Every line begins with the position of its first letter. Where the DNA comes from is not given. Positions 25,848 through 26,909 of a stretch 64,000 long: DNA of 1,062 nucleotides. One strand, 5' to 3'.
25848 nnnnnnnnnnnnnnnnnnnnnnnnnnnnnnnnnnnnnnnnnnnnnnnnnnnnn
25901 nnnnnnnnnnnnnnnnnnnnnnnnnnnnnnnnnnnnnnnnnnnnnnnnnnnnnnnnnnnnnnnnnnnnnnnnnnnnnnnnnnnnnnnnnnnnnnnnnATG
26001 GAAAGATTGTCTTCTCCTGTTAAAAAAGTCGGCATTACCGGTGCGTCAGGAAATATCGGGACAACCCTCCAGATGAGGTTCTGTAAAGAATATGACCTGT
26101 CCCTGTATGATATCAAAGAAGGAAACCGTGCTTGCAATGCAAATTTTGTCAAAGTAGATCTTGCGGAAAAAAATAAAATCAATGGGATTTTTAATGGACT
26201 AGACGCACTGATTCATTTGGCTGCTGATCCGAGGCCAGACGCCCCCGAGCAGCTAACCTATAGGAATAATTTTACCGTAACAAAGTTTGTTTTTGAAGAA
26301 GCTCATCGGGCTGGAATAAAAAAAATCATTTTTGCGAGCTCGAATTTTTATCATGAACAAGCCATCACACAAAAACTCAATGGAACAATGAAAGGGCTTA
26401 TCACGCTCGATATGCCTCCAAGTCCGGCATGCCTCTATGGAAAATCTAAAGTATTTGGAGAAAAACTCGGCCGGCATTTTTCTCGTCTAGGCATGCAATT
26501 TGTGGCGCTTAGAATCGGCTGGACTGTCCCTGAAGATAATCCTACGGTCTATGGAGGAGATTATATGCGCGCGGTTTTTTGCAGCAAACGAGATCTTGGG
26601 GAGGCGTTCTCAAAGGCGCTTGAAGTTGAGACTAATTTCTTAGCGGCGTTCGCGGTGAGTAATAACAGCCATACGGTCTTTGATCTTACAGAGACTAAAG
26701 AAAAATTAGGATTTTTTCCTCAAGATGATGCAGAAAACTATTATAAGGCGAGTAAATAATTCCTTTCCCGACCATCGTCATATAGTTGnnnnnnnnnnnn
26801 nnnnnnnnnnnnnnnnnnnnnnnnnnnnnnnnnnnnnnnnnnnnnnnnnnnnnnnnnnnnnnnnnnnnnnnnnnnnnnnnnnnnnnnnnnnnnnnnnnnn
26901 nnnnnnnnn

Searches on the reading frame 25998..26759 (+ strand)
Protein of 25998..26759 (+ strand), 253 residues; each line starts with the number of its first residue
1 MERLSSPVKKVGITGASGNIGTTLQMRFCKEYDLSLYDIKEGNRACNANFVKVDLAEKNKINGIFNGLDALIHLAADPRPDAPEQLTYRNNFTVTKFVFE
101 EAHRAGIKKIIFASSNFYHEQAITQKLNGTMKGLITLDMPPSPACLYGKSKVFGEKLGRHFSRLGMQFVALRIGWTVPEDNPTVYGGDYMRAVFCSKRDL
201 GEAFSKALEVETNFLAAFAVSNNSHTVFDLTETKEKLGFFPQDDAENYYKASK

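Call 20: search_protein_families(library=pfam, proteins=[window:25998-26759:+], max_evalue=0.01)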
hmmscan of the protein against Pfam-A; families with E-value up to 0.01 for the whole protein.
window:25998-26759:+ (253 aa): 7 families
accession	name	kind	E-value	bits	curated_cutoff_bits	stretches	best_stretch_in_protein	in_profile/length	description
PF01370.27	Epimerase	-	5e-15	56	20.9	1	13-173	3-169/240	NAD dependent epimerase/dehydratase family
PF04321.23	RmlD_sub_bind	-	2.9e-08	33.6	27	1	10-176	2-151/287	RmlD substrate binding domain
PF01073.25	3Beta_HSD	-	1.6e-07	31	22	1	13-156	2-155/280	3-beta hydroxysteroid dehydrogenase/isomerase family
PF07993.18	NAD_binding_4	-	7.4e-05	22.5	20.1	1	58-182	79-213/258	Male sterility protein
PF13460.12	NAD_binding_10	-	0.00028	21.2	27.2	1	15-120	1-103/184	NAD(P)H-binding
PF16363.11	GDP_Man_Dehyd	-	0.0011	18.9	27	1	39-163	45-169/332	GDP-mannose 4,6 dehydratase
PF02719.21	Polysacc_synt_2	-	0.0015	18.2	20.2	0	13-115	3-128/293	Polysaccharide biosynthesis protein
